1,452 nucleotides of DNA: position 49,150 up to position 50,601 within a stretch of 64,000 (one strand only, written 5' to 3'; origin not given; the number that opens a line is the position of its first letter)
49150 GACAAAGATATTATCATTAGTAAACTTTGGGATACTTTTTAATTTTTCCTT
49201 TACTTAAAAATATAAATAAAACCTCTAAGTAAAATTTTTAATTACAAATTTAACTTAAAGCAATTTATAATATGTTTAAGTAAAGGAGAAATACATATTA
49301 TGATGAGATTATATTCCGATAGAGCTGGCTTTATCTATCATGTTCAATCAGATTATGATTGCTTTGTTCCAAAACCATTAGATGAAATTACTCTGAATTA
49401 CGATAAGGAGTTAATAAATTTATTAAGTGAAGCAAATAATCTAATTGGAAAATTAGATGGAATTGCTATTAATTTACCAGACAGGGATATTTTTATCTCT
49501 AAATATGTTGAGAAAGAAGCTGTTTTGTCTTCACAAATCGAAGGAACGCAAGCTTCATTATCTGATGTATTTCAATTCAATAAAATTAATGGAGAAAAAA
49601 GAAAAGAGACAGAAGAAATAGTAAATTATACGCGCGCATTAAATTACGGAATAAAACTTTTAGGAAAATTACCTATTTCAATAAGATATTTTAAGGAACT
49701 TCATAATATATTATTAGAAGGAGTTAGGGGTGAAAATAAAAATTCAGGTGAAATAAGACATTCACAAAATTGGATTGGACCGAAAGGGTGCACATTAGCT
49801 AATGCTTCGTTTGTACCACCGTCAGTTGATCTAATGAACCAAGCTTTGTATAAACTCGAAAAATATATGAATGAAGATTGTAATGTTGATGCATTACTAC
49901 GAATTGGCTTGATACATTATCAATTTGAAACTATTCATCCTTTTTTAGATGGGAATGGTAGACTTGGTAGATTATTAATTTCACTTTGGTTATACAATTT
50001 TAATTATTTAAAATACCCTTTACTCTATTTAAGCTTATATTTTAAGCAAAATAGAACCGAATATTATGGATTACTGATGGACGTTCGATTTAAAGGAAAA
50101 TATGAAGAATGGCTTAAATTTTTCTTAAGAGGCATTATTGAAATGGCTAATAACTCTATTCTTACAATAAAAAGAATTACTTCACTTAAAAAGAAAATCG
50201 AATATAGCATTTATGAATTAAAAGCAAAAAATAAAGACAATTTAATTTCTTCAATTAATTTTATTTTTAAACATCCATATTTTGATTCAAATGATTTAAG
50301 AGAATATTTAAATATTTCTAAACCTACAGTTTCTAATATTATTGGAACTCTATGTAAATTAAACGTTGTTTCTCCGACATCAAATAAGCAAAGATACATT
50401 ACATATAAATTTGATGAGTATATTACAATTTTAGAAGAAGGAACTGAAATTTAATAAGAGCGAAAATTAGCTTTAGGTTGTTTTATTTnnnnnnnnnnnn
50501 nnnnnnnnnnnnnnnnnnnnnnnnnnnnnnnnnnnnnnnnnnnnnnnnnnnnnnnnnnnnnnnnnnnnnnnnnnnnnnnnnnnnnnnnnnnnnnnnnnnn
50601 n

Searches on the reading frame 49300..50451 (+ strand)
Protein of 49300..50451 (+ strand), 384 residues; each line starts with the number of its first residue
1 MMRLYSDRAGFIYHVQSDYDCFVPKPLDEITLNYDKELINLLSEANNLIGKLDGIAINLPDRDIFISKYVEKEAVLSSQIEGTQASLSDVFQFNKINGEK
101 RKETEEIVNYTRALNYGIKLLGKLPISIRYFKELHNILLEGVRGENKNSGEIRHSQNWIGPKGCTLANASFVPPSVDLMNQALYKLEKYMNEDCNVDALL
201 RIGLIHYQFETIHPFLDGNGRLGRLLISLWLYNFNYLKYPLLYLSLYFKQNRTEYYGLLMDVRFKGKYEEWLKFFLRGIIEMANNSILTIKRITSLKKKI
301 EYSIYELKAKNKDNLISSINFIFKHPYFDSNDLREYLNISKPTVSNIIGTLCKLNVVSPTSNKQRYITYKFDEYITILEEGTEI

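Call 59: search_protein_families(library=pfam, proteins=[window:49300-50451:+], max_evalue=0.001)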
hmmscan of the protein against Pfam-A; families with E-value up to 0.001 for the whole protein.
window:49300-50451:+ (384 aa): 2 families
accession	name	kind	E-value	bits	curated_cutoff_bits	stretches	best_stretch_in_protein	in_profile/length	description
PF13784.11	Fic_N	-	1.1e-24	86.6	26.7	1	40-118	2-81/82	Fic/DOC family N-terminal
PF02661.23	Fic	-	2.3e-17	64.1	24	1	126-231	2-93/93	Fic/DOC family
